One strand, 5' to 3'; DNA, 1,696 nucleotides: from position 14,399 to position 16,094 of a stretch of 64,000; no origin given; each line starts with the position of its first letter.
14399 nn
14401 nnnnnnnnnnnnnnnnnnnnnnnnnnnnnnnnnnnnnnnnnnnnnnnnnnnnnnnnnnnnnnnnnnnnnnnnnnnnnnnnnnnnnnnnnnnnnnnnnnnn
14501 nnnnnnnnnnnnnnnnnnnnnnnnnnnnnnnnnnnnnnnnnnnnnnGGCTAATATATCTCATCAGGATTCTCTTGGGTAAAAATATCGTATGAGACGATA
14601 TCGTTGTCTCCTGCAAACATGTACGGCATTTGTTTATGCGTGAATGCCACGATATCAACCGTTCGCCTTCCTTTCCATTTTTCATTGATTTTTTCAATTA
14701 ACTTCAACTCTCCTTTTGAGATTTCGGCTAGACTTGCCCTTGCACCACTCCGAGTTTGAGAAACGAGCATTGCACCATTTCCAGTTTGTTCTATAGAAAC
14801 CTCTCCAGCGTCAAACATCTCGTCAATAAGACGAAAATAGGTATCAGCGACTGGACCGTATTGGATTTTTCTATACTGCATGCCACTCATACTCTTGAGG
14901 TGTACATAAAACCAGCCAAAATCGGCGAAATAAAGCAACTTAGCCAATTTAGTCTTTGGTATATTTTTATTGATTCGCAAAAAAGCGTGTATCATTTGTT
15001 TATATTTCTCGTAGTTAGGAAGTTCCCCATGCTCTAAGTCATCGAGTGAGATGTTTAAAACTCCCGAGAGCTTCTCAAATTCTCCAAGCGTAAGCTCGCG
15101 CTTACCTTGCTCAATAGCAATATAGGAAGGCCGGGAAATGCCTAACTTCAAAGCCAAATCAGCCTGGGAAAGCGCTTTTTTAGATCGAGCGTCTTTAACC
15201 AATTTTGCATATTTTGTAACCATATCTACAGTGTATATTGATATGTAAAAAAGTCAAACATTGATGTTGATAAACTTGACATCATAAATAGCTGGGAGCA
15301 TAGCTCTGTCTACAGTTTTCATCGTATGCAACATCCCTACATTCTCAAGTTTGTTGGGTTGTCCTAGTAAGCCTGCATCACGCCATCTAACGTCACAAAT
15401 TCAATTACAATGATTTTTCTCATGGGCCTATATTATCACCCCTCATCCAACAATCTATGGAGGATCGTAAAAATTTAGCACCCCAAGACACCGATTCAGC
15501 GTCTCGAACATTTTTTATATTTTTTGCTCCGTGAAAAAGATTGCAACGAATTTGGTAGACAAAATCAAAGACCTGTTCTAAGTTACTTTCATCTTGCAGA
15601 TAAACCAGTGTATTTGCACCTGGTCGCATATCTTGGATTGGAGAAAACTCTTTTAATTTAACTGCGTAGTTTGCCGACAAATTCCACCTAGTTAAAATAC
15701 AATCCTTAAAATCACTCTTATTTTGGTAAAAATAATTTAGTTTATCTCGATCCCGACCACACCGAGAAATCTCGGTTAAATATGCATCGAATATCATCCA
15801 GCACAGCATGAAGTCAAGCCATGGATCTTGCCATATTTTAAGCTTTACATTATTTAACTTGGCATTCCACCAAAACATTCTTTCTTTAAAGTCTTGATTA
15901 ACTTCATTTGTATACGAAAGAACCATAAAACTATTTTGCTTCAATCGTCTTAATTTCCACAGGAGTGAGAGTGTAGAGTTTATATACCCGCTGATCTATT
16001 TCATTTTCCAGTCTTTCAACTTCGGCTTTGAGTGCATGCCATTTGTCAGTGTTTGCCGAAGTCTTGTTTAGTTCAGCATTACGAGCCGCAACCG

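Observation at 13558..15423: Duplicated remnant of a DHFR-family gene start brackets the toxin module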

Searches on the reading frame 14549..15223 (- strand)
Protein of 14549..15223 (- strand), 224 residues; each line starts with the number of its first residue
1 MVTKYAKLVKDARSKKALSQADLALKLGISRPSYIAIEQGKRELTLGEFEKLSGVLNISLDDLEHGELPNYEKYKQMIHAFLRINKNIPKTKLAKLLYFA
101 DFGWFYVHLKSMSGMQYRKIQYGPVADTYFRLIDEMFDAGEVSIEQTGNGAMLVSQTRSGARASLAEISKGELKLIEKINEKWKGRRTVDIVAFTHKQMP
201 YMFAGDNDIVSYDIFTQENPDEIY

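Call 4: search_protein_families(library=pfam, proteins=[window:14549-15223:-], max_evalue=0.01)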
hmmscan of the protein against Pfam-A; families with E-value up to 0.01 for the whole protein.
window:14549-15223:- (224 aa): 6 families
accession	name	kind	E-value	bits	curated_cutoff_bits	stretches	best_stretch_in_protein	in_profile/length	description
PF01381.28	HTH_3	-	7.1e-13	48.8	23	1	10-63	2-55/55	Helix-turn-helix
PF13274.11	SocA_Panacea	-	8.3e-12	46.5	25.7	1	93-201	1-112/113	Antitoxin SocA-like, Panacea domain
PF12844.13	HTH_19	-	4.4e-09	36.6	30.2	1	7-66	2-61/64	Helix-turn-helix domain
PF13560.12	HTH_31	-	7.3e-05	23.4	27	1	8-65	5-63/64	Helix-turn-helix domain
PF13443.12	HTH_26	-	0.0022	18.6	22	1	15-63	8-57/63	Cro/C1-type HTH DNA-binding domain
PF13744.12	HTH_37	-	0.0094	16.2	27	0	3-41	17-55/80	Helix-turn-helix domain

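Call 30: search_protein_families(library=ncbifam, proteins=[window:14549-15223:-], max_evalue=0.01)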
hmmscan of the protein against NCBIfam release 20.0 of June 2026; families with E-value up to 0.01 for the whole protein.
window:14549-15223:- (224 aa): 5 families
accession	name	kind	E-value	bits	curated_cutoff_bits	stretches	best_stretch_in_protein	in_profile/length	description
TIGR03070.1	couple_hipB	subfamily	1.4e-09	37.7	71.65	1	6-60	4-58/58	type II toxin-antitoxin system Y4mF family antitoxin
NF041951.1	phage_RstR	subfamily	1e-07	32.2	80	1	7-65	5-63/108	RstR family transcriptional repressor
TIGR00270.2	TIGR00270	equivalog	1.3e-06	28.3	110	1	2-66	73-137/159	multiprotein bridging factor aMBF1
NF047948.1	male_kill_WMK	equivalog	5.3e-06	26.1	300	1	4-98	5-104/300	WO male-killing family protein Wmk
NF006015.0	PRK08154.1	subfamily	0.0028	16.8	204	1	4-70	30-96/314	anaerobic benzoate catabolism transcriptional regulator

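Call 31: search_protein_families(library=padloc, proteins=[window:14549-15223:-], max_evalue=0.01)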
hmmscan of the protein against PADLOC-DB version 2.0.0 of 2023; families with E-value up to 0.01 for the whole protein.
window:14549-15223:- (224 aa): 10 families
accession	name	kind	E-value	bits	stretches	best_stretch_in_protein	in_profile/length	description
PDLC02926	HTH_VI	-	2.2e-10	38.6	1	6-63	3-60/92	-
PDLC03665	Control_protein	-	7.9e-09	33.7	1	5-64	9-70/77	control protein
PDLC04775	PDC-M69A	-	1.3e-06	26.9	1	12-69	15-72/113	-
PDLC03666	Control_protein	-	5.5e-05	21.5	1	4-60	6-62/77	control protein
PDLC03664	Control_protein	-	8.7e-05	20.9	1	3-59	12-68/74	control protein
PDLC03952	RmrA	-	9.2e-05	19.4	1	9-59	27-77/395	-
PDLC04142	capH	-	0.00096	18.2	1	5-63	7-65/103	capH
PDLC03668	Control_protein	-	0.0016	16.9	1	3-58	7-62/79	control protein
PDLC03949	RmrA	-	0.0018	15.2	1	10-74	8-72/363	-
PDLC03951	RmrA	-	0.0071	13.3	1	9-91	13-94/400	-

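Call 33: find_related_loci(query=window:14552-15223:-, collection=metagenome_contigs, flank=5000)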
Query window:14552-15223:- (224 aa) in metagenome_contigs; peptide patterns used: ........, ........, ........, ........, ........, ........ (x = any residue, [..] = any of these).
136 stretches matched a pattern; 58 encode a relative of the query (tblastn E <= 1e-3); 58 distinct loci.
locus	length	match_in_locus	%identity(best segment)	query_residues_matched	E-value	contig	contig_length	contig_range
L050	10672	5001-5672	77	1-224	7e-121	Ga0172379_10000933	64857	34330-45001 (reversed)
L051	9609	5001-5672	76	1-224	2e-119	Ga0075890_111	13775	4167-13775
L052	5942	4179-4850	76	1-224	6e-119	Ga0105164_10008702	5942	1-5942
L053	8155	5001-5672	76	1-224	3e-118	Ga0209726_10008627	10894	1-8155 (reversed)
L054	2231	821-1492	75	1-224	3e-123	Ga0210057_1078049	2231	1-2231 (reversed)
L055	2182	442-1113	76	1-224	6e-123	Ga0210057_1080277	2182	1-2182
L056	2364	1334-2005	75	1-224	1e-121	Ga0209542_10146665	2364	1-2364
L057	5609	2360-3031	75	1-224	2e-116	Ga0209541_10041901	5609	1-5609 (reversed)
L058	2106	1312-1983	75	1-224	8e-122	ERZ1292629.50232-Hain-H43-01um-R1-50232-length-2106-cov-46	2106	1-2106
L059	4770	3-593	85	28-224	2e-115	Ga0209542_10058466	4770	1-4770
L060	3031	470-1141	72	1-224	8e-118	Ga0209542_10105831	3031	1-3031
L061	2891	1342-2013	72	1-224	4e-117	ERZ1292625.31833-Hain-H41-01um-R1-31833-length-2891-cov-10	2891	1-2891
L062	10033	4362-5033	71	1-224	3e-113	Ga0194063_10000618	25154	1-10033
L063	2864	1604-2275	72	1-224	7e-117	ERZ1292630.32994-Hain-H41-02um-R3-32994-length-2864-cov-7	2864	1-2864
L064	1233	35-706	74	1-224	9e-123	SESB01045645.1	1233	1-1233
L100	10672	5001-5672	71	1-224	3e-110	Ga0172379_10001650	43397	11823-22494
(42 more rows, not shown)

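Call 39: search_protein_families(library=pfam, proteins=[L100:6500-7489:+, L100:7525-8010:+, L100:8221-8970:+, L100:3722-4192:+, L100:4239-4820:+], max_evalue=1)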
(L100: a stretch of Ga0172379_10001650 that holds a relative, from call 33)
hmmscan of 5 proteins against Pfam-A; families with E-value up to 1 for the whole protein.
L100:6500-7489:+ (329 aa): 4 families
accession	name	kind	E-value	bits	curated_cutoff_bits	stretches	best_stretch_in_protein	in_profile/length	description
PF13310.11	Virulence_RhuM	-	1.1e-20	74.4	33.7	1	75-138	15-81/252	Virulence protein RhuM family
PF02661.23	Fic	-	9.4e-12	46.1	24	1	203-281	7-93/93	Fic/DOC family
PF25684.1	Mycobacteriophage_Gp53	-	0.11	12.5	27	1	22-70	119-166/200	Mycobacteriophage Gene 53 protein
PF02498.22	Bro-N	-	0.22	12.6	25.6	1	28-111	8-93/96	BRO family, N-terminal domain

L100:7525-8010:+ (161 aa): 3 families
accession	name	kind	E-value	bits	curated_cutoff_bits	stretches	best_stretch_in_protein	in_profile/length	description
PF18798.6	LPD3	-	0.0039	17.8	27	1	16-134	7-113/114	Large polyvalent protein-associated domain 3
PF21105.3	DyP_N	-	0.052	14.1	27.5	1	11-59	44-88/163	DyP dimeric alpha+beta barrel domain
PF18420.7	CSN4_RPN5_eIF3a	-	0.22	12.2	26.4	1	74-96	19-41/42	CSN4/RPN5/eIF3a helix turn helix domain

L100:8221-8970:+ (249 aa): 3 families
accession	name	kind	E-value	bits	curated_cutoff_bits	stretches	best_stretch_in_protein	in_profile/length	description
PF12705.13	PDDEXK_1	-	4.6e-14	53.4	22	1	22-240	2-242/247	PD-(D/E)XK nuclease superfamily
PF01930.23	Cas_Cas4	-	0.00025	21.6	22.7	1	131-241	66-155/160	Domain of unknown function DUF83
PF12684.13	DUF3799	-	0.0011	19.2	26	1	126-240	117-229/233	PDDEXK-like domain of unknown function (DUF3799)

L100:3722-4192:+ (156 aa): 0 families

L100:4239-4820:+ (193 aa): 1 family
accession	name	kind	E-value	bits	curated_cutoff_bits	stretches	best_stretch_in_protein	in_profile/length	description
PF03682.18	UPF0158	-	1.7e-05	25.3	21.1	1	15-108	11-106/157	Uncharacterised protein family (UPF0158)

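Call 53: find_encoding_contigs(protein=window:14549-15223:-, flank=5000, max_places=8)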
Protein window:14549-15223:- (224 aa): 6 contigs read that carry it; 3 places shown.
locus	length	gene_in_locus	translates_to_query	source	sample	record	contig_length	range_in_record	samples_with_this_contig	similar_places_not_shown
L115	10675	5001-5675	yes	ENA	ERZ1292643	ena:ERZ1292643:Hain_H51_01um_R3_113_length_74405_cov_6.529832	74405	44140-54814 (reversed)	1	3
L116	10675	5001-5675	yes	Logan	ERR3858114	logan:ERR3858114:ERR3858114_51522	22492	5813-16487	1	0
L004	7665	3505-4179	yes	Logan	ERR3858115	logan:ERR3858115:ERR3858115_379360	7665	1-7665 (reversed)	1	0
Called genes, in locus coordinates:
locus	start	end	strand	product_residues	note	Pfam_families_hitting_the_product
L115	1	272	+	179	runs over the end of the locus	PF01936:NYN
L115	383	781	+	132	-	PF03073:TspO_MBR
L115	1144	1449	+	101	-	-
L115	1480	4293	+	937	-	PF04313:HSDR_N (faint), PF02384:N6_Mtase, PF20473:MmeI_Mtase, PF07669:Eco57I, PF12950:TaqI_C (weak)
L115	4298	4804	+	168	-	-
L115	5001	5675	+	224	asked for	PF12844:HTH_19, PF24250:HVO_2718 (weak), PF01381:HTH_3, PF13274:SocA_Panacea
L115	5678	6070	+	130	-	-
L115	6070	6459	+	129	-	PF13366:PDDEXK_3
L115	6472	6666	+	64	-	-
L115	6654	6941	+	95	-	-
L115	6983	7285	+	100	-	PF08922:DUF1905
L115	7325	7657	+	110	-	-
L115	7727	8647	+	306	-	PF03724:META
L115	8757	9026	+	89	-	-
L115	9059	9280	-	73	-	-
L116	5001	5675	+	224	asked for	PF12844:HTH_19, PF24250:HVO_2718 (weak), PF01381:HTH_3, PF13274:SocA_Panacea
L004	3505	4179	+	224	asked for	PF12844:HTH_19, PF24250:HVO_2718 (weak), PF01381:HTH_3, PF13274:SocA_Panacea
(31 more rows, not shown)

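Call 65: search_protein_families(library=phrogs, proteins=[window:14552-15223:-], max_evalue=0.01)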
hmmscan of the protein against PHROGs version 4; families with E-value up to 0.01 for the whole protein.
window:14552-15223:- (224 aa): 15 families
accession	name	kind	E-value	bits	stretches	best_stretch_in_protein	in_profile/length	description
phrog_1281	-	unknown function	2.4e-11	44.7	1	75-201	11-126/195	-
phrog_8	-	transcription regulation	3.1e-10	41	1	8-96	165-242/346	transcriptional regulator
phrog_3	-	transcription regulation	1.2e-06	29.5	1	4-75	88-157/430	transcriptional repressor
phrog_7241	-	transcription regulation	1.7e-06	29.1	1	8-63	65-120/122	transcriptional regulator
phrog_2328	-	transcription regulation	2.9e-06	28.1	1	12-69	23-80/128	transcriptional repressor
phrog_2967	-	transcription regulation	4.2e-06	27.5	1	8-76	14-81/225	transcriptional regulator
phrog_4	-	transcription regulation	6.1e-06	26.5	1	7-87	139-205/400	transcriptional repressor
phrog_2439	-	transcription regulation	1.4e-05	25.1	1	8-91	11-89/367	transcriptional regulator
phrog_1373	-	transcription regulation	5.3e-05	24.3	1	8-61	67-120/166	transcriptional regulator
phrog_4583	-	transcription regulation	0.00046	21.1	1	9-63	15-69/81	transcriptional repressor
phrog_2104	-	unknown function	0.00052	21.2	1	9-43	44-78/103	-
phrog_10390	-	unknown function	0.00084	19.9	1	65-202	148-271/299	-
phrog_955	-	DNA, RNA and nucleotide metabolism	0.0016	19.2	1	8-53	28-73/142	HTH DNA binding protein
phrog_11451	-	transcription regulation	0.0019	19.6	1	8-73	9-71/98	CI-like repressor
phrog_14939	-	unknown function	0.0034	17.6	1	85-210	19-143/313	-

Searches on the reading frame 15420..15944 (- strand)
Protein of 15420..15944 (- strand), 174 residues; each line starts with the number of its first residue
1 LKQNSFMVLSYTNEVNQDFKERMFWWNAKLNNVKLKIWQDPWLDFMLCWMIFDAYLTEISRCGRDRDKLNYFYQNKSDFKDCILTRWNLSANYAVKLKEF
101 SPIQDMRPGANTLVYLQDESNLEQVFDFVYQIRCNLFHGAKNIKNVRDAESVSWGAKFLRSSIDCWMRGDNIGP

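Call 4: search_protein_families(library=pfam, proteins=[window:15420-15944:-], max_evalue=0.01)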
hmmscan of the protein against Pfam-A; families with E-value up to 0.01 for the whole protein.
window:15420-15944:- (174 aa): 0 families

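Call 30: search_protein_families(library=ncbifam, proteins=[window:15420-15944:-], max_evalue=0.01)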
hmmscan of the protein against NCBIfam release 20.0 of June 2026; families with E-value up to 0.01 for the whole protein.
window:15420-15944:- (174 aa): 0 families

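Call 31: search_protein_families(library=padloc, proteins=[window:15420-15944:-], max_evalue=0.01)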
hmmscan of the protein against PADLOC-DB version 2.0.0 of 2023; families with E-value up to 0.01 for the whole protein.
window:15420-15944:- (174 aa): 0 families

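Call 45: find_homologous_proteins(query=window:15420-15944:-, max_evalue=0.001)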
Query window:15420-15944:- (174 aa): 96 proteins with E <= 0.001 among 104 candidates.
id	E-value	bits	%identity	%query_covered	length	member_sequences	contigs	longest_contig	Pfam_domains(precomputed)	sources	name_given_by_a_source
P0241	5.4e-102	357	100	87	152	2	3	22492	-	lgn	-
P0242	1.7e-84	300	79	94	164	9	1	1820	-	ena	-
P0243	1.3e-82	294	78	94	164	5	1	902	-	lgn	-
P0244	4.3e-82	292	79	94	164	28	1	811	-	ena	-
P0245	2.1e-81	290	76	97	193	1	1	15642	-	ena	-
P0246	6.1e-81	289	77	94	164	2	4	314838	-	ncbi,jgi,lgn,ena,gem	-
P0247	1.9e-80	287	77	94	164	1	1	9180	-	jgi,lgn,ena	-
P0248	2.4e-80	287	76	94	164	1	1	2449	-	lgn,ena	-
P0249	3.5e-80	286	74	94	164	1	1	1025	-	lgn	-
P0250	8.9e-80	285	77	94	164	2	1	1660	-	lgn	-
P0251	1.1e-79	284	76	94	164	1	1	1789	-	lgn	-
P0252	1.5e-79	284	76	94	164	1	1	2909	-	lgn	-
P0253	1.6e-79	284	76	94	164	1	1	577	-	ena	-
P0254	3.8e-79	283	75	94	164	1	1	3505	-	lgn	-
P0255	9.8e-79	281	76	94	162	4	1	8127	-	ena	-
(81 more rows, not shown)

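Call 47: find_encoding_contigs(protein=P0246, flank=6000, max_places=4)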
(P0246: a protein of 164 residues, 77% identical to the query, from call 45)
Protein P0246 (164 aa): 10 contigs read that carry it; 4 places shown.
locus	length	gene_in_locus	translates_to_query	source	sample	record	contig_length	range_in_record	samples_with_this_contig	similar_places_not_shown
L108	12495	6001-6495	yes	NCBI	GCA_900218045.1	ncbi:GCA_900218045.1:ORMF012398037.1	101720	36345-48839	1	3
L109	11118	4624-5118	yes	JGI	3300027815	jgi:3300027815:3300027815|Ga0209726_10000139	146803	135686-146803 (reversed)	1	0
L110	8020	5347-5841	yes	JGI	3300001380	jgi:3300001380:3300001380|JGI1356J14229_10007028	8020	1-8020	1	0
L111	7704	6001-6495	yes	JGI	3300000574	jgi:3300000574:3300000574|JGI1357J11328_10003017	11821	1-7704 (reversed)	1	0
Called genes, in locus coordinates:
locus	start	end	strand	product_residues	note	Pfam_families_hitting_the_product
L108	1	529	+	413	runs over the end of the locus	-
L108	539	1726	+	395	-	-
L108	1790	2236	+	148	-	PF13473:Cupredoxin_1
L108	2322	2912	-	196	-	-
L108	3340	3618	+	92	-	PF15919:HicB_lk_antitox (weak)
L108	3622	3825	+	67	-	PF07927:HicA_toxin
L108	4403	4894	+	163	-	PF13274:SocA_Panacea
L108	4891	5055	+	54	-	-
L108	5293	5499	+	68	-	PF13560:HTH_31, PF12844:HTH_19, PF13413:HTH_25 (faint), PF13443:HTH_26, PF01381:HTH_3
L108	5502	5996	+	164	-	-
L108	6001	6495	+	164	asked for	-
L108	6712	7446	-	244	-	PF03116:NQR2_RnfD_RnfE (weak)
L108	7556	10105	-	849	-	PF01695:IstB_IS21 (faint), PF13401:AAA_22 (faint), PF00004:AAA (weak), PF17871:AAA_lid_9 (weak), PF00004:AAA (weak), PF07724:AAA_2, PF07728:AAA_5, PF10431:ClpB_D2-small, +4 more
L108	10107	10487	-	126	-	-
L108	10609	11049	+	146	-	PF00293:NUDIX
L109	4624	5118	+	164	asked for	-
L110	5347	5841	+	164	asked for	-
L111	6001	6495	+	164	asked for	-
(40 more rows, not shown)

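Call 48: find_encoding_contigs(protein=P0245, flank=6000, max_places=3)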
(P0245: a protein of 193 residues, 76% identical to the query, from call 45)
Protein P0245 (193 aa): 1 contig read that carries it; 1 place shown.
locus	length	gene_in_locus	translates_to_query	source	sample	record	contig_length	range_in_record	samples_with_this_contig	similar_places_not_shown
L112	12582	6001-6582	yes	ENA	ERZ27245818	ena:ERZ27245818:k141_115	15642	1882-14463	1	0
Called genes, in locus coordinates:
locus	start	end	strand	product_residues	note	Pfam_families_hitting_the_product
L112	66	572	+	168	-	PF11967:RecO_N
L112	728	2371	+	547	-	-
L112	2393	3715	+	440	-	PF00587:tRNA-synt_2b, PF03129:HGTP_anticodon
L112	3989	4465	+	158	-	-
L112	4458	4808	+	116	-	PF03602:Cons_hypoth95 (faint)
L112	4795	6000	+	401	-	PF01555:N6_N4_Mtase, PF04471:Mrr_cat, PF22722:NA-iREase1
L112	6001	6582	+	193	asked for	-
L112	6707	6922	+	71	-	PF21748:UPF0150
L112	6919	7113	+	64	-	PF07927:HicA_toxin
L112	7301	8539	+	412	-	PF00675:Peptidase_M16, PF05193:Peptidase_M16_C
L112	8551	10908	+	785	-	PF13620:CarboxypepD_reg (weak), PF00041:fn3 (faint)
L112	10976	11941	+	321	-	PF01594:AI-2E_transport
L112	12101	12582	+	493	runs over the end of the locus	PF09334:tRNA-synt_1g, PF00133:tRNA-synt_1, PF01406:tRNA-synt_1e (weak), PF08264:Anticodon_1, PF19303:Anticodon_3 (faint)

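Call 64: search_solved_structures(query=A3, max_evalue=1)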
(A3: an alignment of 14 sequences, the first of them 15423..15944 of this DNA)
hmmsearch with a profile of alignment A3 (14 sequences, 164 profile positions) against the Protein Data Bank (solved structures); distinct sequences matched with E-value up to 1: 0.

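Call 65: search_protein_families(library=phrogs, proteins=[window:15423-15944:-], max_evalue=0.01)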
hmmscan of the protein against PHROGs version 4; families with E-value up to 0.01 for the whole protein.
window:15423-15944:- (174 aa): 0 families
